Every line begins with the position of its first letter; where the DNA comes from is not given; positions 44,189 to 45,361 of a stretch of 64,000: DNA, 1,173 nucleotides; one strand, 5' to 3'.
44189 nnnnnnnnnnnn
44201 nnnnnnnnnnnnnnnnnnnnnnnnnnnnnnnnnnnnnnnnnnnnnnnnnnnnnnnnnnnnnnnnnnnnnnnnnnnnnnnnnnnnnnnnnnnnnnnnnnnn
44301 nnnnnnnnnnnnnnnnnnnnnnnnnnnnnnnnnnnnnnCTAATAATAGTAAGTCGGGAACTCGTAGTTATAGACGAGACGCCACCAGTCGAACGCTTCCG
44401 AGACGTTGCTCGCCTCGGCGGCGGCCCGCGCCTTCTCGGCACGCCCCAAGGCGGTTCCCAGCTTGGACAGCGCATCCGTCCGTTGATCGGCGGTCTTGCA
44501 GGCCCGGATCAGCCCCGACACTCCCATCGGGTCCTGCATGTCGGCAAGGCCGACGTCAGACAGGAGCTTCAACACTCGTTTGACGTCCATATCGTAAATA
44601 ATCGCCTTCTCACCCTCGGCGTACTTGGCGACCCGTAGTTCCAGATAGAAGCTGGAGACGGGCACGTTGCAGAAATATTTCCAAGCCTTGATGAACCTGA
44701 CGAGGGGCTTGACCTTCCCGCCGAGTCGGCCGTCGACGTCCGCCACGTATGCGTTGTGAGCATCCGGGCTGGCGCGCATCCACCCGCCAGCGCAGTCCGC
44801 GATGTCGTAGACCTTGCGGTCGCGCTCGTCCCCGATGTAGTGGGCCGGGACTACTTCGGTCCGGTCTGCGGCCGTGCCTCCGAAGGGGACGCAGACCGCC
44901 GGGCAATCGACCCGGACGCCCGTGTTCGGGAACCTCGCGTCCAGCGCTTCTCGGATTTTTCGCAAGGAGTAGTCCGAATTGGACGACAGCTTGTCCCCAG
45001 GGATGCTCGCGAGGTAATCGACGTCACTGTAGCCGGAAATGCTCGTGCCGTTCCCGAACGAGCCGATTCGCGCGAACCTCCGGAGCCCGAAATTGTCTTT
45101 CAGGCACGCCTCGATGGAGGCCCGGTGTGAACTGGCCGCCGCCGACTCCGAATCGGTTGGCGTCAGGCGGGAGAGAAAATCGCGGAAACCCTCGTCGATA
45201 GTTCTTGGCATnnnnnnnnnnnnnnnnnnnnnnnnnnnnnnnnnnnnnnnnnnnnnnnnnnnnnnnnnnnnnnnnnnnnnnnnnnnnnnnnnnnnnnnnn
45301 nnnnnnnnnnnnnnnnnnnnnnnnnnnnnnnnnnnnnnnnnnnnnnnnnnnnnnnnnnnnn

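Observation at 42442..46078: Tight operon of three paralogous SMODS-type nucleotidyltransferases around one 4-TM effector: atypical multi-cyclase CBASS-like module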

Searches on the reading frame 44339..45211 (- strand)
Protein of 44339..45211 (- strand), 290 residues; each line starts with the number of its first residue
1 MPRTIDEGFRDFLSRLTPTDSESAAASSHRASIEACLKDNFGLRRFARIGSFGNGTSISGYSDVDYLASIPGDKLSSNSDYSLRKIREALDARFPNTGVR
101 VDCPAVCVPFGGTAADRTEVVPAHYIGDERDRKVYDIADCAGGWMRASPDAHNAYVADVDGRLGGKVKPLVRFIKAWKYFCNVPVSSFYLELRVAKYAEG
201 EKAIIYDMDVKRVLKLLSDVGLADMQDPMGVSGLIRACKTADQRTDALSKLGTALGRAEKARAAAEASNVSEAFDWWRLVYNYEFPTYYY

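Call 3: search_protein_families(library=pfam, proteins=[window:44339-45211:-], max_evalue=1)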
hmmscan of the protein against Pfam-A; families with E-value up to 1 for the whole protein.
window:44339-45211:- (290 aa): 3 families
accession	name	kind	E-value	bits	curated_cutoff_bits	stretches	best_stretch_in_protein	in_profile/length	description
PF18144.7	SMODS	-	3.2e-12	47.4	26.5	1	5-157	3-161/164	Second Messenger Oligonucleotide or Dinucleotide Synthetase domain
PF22600.2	MTPAP-like_central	-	0.00014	22.4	27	1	6-92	2-89/139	Poly(A) RNA polymerase, mitochondrial-like, central palm domain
PF01909.29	NTP_transf_2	-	0.25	12.2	21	1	34-74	5-44/93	Nucleotidyltransferase domain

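Call 4: search_protein_families(library=padloc, proteins=[window:44339-45211:-], max_evalue=1)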
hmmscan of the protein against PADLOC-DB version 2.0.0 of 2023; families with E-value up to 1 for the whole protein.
window:44339-45211:- (290 aa): 30 families (the best 25 are shown)
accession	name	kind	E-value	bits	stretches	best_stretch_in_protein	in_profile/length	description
PDLC00776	Cyclase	-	1.4e-122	406.5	1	1-289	1-287/287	oligonucleotide-cyclase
PDLC00823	Cyclase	-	1.7e-42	144.1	1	1-288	1-284/285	oligonucleotide-cyclase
PDLC00809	Cyclase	-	5.6e-29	99.7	1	4-287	3-294/295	oligonucleotide-cyclase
PDLC00786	Cyclase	-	2.9e-24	84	1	5-286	3-292/293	oligonucleotide-cyclase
PDLC00814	Cyclase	-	1.3e-22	78.5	1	6-285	6-290/295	oligonucleotide-cyclase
PDLC00796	Cyclase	-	3.2e-22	77.4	1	5-287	3-286/432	oligonucleotide-cyclase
PDLC00802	Cyclase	-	2.8e-20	70.8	1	120-288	160-331/332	oligonucleotide-cyclase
PDLC00805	Cyclase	-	4e-18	63.9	1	5-276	25-304/314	oligonucleotide-cyclase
PDLC00792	Cyclase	-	2.7e-17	61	1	7-198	5-201/236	oligonucleotide-cyclase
PDLC00803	Cyclase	-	7.2e-13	46.8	1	15-228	13-216/253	oligonucleotide-cyclase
PDLC00769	Cyclase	-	1.4e-12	45.7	1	28-196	26-194/261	oligonucleotide-cyclase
PDLC00808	Cyclase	-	9.4e-11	39.6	1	38-223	46-242/325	oligonucleotide-cyclase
PDLC00773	Cyclase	-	6.9e-10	37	1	9-286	7-295/334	oligonucleotide-cyclase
PDLC00810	Cyclase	-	9.7e-10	36.4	1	5-277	4-288/335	oligonucleotide-cyclase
PDLC00818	Cyclase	-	1.2e-08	32.8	1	143-287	156-294/322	oligonucleotide-cyclase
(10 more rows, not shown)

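Call 5: search_protein_families(library=ncbifam, proteins=[window:44339-45211:-], max_evalue=1)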
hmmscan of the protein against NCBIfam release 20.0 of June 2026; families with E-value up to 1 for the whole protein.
window:44339-45211:- (290 aa): 4 families
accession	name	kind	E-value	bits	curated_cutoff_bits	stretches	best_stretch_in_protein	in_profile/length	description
NF041117.1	CBASS_cyclase_b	equivalog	5.5e-32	111.5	200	1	9-280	1-273/275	CBASS oligonucleotide cyclase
NF041116.1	CBASS_cyclase_a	equivalog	4.9e-11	42.3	200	1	30-222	30-236/317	CBASS oligonucleotide cyclase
NF041078.1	cGAS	equivalog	3.1e-06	26.5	150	1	129-286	183-339/339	CBASS cGAMP synthase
TIGR03671.1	cca_archaeal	equivalog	0.2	10.4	281.3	1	12-90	5-88/410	CCA tRNA nucleotidyltransferase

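Call 41: search_solved_structures(query=window:44339-45211:-, max_evalue=0.01)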
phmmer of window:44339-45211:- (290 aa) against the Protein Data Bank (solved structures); distinct sequences matched with E-value up to 0.01: 6.
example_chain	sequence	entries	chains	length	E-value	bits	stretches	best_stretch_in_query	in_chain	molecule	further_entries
6p82_A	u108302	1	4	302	8.5e-13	51.7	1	4-286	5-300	Nucleotidyltransferase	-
6p8u_A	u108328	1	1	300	9e-13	51.7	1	4-286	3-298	Nucleotidyltransferase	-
6p8j_C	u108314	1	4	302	1.9e-11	47.3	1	4-286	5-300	Nucleotidyltransferase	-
9sa4_A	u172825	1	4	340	5.6e-05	26.1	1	115-286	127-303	CD-NTase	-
9sa5_A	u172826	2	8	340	6.1e-05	26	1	116-286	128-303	CD-NTase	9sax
6p80_A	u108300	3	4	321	0.00018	24.5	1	32-196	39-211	E. coli MS115-1 NucC | E. coli MS115-1 CdnC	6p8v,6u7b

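Call 86: search_dna_similar(query=window:44339-45211:-, collection=plasmids, mode=protein, max_rows=15)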
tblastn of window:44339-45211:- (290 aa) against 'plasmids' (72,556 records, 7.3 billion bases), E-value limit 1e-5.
Records with a match: 40; places in all: 42; records where one place covers at least 80% of the query: 17.
Best place of each record, by identity: <60% 40.
By first word of the organism name: Rhodococcus 4; Rhizobium 4; Streptomyces 3; Latilactobacillus 3; Arthrobacter 2; Nostoc 2; Bacillus 2; Burkholderia 2; Methylocystis 1; Tistrella 1; and 16 more.
By predicted mobility (MOB-suite, as given by PLSDB): non-mobilizable 18; conjugative 13; mobilizable 9.
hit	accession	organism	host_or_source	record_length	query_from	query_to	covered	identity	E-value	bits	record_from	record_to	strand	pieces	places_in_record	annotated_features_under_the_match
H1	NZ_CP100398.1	Streptomyces rimosus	pure culture,mutant of Streptomyces ...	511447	1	286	99%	42.2%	8e-46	172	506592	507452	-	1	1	nucleotidyltransferase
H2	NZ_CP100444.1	Streptomyces rimosus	pure culture,OTC cluster deletion ...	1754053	1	286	99%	42.2%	8e-46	172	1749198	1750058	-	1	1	record has no annotation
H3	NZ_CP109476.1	Streptomyces sp. NBC_01455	-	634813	1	289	100%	39.7%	1e-44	168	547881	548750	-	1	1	nucleotidyltransferase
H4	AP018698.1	Arthrobacter sp. MN05-02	-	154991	37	282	85%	40.6%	2e-41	159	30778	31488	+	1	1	hypothetical protein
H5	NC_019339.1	Arthrobacter sp. J3.49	heavy aromatic hydrocarbon contaminated ...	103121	41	282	83%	39.9%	3e-38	150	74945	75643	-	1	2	nucleotidyltransferase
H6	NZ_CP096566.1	Rhodococcus qingshengii JCM 15477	sandy loam,soil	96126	37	282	85%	37.0%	4e-33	135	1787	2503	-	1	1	hypothetical protein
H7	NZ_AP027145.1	Methylocystis iwaonis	-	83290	1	288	99%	26.2%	3e-7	59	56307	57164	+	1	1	CBASS oligonucleotide cyclase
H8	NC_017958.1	Tistrella mobilis KA081020-065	-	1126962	4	286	98%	26.2%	4e-10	68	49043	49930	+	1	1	record has no annotation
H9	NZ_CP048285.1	Rhizobium leguminosarum bv. viciae 248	Fava bean,whole organism,nodules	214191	4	286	98%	26.2%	5e-8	61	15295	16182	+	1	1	CBASS oligonucleotide cyclase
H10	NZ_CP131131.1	Shinella zoogloeoides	isolate,Activated charcoal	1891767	4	286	98%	26.2%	7e-9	64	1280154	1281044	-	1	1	none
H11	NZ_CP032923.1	Agrobacterium tumefaciens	Euonymus sp.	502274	4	286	98%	25.8%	8e-8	61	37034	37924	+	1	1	CBASS oligonucleotide cyclase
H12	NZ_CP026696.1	Nostoc sp. 'Lobaria pulmonaria (5183) cyanobiont'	Lobaria pulmonaria thallus,lichen ...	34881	1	288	99%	25.1%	5e-9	64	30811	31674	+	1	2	CBASS oligonucleotide cyclase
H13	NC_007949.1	Polaromonas sp. JS666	-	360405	4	286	98%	24.8%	2e-8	63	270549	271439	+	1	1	CBASS oligonucleotide cyclase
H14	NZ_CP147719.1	Bradyrhizobium sp. 2S1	-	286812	4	287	98%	24.6%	1e-7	60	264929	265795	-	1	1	CBASS oligonucleotide cyclase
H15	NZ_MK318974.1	Rhizobium rhizogenes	-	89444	6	287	97%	23.9%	8e-7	58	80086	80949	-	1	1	CBASS oligonucleotide cyclase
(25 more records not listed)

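Call 88: get_annotated_region(hit=H12, flank=3500)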
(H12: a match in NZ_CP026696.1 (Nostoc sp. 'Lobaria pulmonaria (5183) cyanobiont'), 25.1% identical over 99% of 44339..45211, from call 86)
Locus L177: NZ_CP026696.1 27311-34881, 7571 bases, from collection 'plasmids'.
description: Nostoc sp. 'Lobaria pulmonaria (5183) cyanobiont' strain 5183 plasmid pNLP4, complete sequence
organism: Nostoc sp. 'Lobaria pulmonaria (5183) cyanobiont' (NCBI taxid 1618022)
taxonomy: Bacteria; Cyanobacteriota; Cyanophyceae; Nostocales; Nostocaceae; Nostoc; Nostoc sp. 'Lobaria pulmonaria (5183) cyanobiont'
host: -; source: Lobaria pulmonaria thallus,lichen thallus; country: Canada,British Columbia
typing (MOB-suite, as given by PLSDB): mobilizable; relaxase MOBP
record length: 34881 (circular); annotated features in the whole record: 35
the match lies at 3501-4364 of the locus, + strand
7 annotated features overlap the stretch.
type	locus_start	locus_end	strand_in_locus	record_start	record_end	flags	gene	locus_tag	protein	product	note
CDS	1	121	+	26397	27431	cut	-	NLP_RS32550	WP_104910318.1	PDDEXK nuclease domain-containing protein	-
CDS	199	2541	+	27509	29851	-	-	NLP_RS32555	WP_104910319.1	EcoAI/FtnUII family type I restriction enzme subunit R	-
CDS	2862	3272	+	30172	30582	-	-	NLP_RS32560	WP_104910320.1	hypothetical protein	-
CDS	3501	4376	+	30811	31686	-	-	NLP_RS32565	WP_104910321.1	CBASS oligonucleotide cyclase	-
CDS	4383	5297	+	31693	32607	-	-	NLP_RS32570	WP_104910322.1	S-4TM family putative pore-forming effector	-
CDS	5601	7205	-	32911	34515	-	-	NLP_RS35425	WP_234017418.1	hypothetical protein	-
CDS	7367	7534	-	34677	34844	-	-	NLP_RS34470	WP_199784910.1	hypothetical protein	-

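Call 89: get_annotated_region(hit=H5, flank=3500)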
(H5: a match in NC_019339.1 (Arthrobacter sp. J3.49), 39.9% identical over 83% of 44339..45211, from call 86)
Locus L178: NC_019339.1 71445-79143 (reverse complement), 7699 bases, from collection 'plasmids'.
description: Arthrobacter sp. J3.49 plasmid pJ349-116, complete sequence
organism: Arthrobacter sp. J3.49 (NCBI taxid 347213)
taxonomy: Bacteria; Actinomycetota; Actinomycetes; Micrococcales; Micrococcaceae; Arthrobacter; Arthrobacter sp. J3.49
host: -; source: heavy aromatic hydrocarbon contaminated soil; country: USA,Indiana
typing (MOB-suite, as given by PLSDB): conjugative; relaxase MOBP; mating-pair formation MPF_T
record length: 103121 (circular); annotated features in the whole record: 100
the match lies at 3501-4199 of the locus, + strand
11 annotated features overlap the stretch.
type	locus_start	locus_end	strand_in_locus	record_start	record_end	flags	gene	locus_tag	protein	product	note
CDS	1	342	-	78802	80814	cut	-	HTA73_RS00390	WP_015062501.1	Mu transposase C-terminal domain-containing protein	-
CDS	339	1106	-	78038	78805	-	-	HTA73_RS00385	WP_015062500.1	TnsA-like heteromeric transposase endonuclease subunit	-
CDS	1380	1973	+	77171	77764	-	-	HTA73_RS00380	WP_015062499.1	hypothetical protein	-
CDS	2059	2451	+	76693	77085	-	-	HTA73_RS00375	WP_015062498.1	hypothetical protein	-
CDS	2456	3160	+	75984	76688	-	-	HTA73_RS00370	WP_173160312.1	RES domain-containing protein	-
CDS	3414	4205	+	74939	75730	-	-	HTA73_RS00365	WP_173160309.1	nucleotidyltransferase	-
CDS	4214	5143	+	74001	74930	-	-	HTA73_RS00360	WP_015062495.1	S-4TM family putative pore-forming effector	-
CDS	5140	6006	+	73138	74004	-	-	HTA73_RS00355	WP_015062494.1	nucleotidyltransferase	-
CDS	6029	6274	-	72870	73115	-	-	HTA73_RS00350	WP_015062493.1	helix-turn-helix domain-containing protein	-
CDS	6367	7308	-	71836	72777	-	-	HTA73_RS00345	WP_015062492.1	hypothetical protein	-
CDS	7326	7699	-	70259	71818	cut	-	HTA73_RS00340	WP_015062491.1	relaxase/mobilization nuclease domain-containing protein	-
